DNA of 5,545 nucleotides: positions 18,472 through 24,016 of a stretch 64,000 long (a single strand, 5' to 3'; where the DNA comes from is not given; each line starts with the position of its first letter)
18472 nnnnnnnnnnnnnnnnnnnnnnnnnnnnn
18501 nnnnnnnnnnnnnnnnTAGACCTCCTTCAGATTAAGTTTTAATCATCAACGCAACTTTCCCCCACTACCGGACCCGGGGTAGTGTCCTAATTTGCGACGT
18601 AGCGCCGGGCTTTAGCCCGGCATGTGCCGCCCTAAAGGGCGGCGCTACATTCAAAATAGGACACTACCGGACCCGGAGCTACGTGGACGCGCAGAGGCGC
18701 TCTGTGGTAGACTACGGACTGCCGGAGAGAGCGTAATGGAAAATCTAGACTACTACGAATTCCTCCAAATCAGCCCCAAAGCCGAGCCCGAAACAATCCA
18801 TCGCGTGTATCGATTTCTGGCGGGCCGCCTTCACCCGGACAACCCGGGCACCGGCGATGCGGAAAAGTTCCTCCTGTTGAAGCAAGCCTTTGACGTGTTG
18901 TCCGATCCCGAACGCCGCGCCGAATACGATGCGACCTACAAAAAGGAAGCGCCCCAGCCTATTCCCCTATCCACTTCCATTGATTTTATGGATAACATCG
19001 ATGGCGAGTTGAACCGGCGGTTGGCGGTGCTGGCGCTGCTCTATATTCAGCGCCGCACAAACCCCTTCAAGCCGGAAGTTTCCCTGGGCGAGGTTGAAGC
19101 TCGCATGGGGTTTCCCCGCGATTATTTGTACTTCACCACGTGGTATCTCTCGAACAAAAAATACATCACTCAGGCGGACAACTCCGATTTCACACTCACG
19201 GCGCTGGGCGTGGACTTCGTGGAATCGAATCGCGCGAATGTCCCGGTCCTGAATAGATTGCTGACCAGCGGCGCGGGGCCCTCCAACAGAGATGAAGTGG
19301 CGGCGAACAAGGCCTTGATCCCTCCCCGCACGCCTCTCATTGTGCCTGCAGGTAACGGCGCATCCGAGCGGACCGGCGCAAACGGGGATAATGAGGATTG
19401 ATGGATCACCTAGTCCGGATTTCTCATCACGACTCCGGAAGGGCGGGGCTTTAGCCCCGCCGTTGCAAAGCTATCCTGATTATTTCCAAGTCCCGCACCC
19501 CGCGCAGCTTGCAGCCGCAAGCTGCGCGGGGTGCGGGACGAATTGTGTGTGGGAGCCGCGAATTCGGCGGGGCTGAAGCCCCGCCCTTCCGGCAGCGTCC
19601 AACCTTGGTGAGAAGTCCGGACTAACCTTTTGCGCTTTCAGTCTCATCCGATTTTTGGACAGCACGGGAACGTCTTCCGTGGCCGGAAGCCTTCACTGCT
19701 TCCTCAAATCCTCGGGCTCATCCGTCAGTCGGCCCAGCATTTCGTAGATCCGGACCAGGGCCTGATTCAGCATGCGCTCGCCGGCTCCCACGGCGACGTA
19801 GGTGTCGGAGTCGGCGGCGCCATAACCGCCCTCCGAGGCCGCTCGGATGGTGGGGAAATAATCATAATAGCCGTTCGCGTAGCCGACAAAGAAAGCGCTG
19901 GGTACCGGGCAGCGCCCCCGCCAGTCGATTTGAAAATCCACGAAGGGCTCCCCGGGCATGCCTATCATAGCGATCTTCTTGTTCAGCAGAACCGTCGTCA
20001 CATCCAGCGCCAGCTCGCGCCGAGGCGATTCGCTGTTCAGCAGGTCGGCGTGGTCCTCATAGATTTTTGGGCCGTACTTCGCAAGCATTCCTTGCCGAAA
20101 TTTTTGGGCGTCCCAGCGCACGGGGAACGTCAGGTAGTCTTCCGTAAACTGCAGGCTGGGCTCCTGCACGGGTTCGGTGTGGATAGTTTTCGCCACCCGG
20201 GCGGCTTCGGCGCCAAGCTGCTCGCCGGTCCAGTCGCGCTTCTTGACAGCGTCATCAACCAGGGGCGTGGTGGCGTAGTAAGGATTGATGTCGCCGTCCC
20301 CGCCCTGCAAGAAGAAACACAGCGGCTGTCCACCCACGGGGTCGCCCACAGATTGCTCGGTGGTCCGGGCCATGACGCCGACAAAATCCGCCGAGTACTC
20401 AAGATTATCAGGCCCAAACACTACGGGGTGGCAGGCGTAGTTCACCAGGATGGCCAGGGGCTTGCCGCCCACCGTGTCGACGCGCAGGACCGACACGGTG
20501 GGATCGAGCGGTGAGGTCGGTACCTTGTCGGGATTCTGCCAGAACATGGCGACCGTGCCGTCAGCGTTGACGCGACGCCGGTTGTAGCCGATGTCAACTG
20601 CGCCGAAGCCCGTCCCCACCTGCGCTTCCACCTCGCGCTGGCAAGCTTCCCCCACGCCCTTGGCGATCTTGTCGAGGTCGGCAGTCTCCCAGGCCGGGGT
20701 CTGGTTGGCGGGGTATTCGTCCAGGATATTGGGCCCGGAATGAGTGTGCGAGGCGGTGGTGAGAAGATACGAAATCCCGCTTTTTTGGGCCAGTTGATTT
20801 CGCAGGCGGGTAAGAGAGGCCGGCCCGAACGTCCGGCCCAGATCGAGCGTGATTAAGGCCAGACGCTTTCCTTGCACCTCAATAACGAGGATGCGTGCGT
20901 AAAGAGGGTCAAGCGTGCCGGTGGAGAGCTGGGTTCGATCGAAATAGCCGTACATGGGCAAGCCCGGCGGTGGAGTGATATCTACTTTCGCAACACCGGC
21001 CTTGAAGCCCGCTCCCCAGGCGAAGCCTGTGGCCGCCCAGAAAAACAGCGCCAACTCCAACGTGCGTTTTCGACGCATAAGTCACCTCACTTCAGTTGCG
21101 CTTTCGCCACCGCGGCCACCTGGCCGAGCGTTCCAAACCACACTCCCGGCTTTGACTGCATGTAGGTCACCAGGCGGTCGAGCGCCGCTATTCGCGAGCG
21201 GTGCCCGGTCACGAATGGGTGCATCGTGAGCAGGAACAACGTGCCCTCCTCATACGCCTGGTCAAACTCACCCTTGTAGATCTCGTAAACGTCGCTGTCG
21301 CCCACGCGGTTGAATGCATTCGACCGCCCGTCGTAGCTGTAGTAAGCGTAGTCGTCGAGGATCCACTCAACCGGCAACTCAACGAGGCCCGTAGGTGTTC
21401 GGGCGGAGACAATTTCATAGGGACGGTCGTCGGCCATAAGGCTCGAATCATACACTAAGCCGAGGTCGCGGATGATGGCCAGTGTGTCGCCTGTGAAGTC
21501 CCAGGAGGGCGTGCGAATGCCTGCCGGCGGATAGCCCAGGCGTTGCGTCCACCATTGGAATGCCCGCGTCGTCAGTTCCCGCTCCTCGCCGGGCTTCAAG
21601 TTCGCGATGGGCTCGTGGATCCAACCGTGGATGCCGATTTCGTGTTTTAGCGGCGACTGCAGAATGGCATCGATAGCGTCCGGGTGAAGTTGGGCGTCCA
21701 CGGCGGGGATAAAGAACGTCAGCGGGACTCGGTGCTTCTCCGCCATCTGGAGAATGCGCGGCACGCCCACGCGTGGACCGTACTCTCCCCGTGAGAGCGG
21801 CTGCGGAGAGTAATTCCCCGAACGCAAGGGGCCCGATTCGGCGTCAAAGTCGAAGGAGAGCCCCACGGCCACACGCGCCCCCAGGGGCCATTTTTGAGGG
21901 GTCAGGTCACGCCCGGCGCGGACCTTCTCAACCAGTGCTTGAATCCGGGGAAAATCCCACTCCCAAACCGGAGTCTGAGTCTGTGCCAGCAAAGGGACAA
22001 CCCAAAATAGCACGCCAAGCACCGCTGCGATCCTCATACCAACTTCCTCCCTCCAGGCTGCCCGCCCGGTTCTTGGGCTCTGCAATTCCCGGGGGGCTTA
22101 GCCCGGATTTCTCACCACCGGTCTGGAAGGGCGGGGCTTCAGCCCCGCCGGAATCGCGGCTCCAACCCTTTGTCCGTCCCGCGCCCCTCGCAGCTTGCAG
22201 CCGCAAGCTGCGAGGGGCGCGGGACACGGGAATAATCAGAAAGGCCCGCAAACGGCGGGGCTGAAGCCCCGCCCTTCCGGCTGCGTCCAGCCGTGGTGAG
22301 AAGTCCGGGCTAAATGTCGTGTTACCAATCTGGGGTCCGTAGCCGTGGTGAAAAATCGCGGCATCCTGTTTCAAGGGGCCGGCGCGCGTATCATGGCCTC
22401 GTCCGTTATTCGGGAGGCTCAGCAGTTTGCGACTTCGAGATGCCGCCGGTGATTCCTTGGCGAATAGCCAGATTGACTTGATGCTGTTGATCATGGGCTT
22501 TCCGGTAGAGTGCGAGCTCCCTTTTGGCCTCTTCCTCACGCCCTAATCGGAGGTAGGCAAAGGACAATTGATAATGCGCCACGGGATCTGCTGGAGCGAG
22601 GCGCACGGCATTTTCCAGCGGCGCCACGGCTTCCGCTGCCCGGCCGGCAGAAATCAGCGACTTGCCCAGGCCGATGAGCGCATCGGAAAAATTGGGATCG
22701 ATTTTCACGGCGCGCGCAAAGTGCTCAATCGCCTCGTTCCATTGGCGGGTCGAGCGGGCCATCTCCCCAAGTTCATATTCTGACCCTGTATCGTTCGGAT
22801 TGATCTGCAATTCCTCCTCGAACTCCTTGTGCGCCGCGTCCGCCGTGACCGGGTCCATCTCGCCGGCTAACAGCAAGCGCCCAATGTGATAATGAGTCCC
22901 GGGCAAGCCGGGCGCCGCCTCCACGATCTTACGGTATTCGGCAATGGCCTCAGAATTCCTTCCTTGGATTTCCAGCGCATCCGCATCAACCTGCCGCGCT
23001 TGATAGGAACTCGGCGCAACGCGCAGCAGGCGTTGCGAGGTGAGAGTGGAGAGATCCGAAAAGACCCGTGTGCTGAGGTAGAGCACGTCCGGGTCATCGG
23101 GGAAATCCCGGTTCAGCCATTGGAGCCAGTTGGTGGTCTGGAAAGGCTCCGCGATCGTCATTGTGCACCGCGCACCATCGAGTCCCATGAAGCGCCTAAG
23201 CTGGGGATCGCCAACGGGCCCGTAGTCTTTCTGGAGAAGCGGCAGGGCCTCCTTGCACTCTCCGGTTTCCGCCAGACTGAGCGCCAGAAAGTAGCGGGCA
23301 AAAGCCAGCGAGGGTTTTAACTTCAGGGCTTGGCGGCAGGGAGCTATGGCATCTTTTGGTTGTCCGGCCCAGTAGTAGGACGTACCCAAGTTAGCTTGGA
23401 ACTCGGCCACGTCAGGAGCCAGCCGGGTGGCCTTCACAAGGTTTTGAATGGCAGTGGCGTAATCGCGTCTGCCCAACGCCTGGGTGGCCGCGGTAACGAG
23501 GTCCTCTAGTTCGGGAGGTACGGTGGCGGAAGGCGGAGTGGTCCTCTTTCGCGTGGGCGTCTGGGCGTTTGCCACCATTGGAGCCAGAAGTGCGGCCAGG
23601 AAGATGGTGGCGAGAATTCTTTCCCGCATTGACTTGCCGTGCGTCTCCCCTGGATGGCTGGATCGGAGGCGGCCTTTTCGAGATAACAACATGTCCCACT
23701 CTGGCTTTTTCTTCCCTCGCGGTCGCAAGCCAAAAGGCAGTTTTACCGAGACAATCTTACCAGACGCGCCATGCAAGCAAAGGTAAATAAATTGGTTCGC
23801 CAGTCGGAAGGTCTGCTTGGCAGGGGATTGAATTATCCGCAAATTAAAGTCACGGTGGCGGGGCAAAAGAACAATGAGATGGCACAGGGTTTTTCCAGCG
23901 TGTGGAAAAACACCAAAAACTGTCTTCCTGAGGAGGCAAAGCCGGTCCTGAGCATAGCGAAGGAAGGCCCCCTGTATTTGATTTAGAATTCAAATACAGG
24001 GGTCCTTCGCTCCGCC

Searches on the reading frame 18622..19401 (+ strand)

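Call 53: search_protein_families(library=pfam, proteins=[window:18622-19401:+], max_evalue=0.00001)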
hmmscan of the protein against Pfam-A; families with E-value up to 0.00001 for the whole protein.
window:18622-19401:+ (259 aa): 1 family
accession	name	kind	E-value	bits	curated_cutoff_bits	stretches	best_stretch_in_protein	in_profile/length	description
PF00226.36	DnaJ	-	5.9e-16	58.8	27.8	1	43-103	1-63/63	DnaJ domain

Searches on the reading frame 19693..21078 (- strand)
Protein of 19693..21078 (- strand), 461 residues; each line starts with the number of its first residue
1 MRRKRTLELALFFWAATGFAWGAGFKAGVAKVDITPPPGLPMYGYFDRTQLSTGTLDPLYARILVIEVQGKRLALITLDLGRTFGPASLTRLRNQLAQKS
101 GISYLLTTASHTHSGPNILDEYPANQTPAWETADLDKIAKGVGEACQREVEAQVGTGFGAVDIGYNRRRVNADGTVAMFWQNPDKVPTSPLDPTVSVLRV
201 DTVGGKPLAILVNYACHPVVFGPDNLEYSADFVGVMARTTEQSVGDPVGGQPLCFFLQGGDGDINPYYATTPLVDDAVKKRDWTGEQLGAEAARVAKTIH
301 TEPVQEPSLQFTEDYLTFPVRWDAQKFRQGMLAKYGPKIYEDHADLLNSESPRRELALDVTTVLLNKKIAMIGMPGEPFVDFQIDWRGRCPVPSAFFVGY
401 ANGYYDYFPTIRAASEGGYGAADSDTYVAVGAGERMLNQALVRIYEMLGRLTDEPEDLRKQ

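Call 53: search_protein_families(library=pfam, proteins=[window:19693-21078:-], max_evalue=0.00001)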
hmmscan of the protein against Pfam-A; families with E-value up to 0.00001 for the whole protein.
window:19693-21078:- (461 aa): 1 family
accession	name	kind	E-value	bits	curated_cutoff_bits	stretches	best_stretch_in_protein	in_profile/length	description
PF04734.18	Ceramidase_alk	-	9.6e-15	54.6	32.1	1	25-267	1-257/509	Neutral/alkaline non-lysosomal ceramidase, N-terminal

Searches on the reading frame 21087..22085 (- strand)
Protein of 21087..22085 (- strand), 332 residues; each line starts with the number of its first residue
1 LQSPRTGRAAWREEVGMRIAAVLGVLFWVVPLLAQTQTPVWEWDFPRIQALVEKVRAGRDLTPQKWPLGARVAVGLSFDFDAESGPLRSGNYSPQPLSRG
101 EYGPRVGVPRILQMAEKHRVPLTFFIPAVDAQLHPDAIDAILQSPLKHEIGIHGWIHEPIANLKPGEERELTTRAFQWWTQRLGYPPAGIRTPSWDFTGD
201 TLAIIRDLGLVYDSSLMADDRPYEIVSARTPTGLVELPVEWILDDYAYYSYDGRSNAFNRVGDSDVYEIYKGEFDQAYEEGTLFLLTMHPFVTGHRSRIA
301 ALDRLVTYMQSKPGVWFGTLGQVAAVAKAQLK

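Call 53: search_protein_families(library=pfam, proteins=[window:21087-22085:-], max_evalue=0.00001)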
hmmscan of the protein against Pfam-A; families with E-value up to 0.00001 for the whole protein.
window:21087-22085:- (332 aa): 1 family
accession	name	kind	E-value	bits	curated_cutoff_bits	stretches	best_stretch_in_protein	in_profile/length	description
PF01522.26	Polysacc_deac_1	-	6e-13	49.3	23.1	1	102-211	15-122/124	Polysaccharide deacetylase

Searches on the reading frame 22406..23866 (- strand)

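Call 53: search_protein_families(library=pfam, proteins=[window:22406-23866:-], max_evalue=0.00001)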
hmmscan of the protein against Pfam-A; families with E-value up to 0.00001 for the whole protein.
window:22406-23866:- (486 aa): 16 families
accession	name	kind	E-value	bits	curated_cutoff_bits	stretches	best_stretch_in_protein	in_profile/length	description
PF13414.12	TPR_11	-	1.5e-21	76.3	26.8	0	401-442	1-42/42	TPR repeat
PF14559.12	TPR_19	-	1.8e-21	76.7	25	2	404-464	1-61/68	Tetratricopeptide repeat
PF07719.23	TPR_2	-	1.4e-20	72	27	0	364-392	5-33/34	Tetratricopeptide repeat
PF13432.12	TPR_16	-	2.4e-18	66.7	32.7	1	365-428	2-65/65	Tetratricopeptide repeat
PF00515.34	TPR_1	-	6.6e-16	57.8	27.8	0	156-186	3-33/34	Tetratricopeptide repeat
PF13428.12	TPR_14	-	3.1e-15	55.6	23.5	0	395-434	2-41/44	Tetratricopeptide repeat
PF13181.12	TPR_8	-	7.6e-15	54.2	25.7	0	430-449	3-22/34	Tetratricopeptide repeat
PF12895.13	ANAPC3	-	1.7e-13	51.1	27.2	0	151-213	20-81/82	Anaphase-promoting complex, cyclosome, subunit 3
PF13431.12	TPR_17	-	3.9e-13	49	24.4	0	418-448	3-33/34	Tetratricopeptide repeat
PF24575.1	TPR_Slam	-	9.5e-10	39.3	35.2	0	298-333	57-92/104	Surface lipoprotein assembly modifier, N-terminal TPR repeats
PF13424.12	TPR_12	-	4.9e-09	36.7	30.1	0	364-425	7-76/77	Tetratricopeptide repeat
PF13174.12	TPR_6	-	1.4e-08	35.2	26.3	0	364-392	4-32/33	Tetratricopeptide repeat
PF13374.12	TPR_10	-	1.9e-08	34.5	27.5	0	154-183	2-31/42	Tetratricopeptide repeat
PF23914.1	TPR_CcmH_CycH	-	6.1e-08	33.1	42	0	352-451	42-144/158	Cytochrome c-type biogenesis protein H TPR domain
PF14561.12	TPR_20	-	5.7e-07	30.2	25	0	344-395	6-57/90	Tetratricopeptide repeat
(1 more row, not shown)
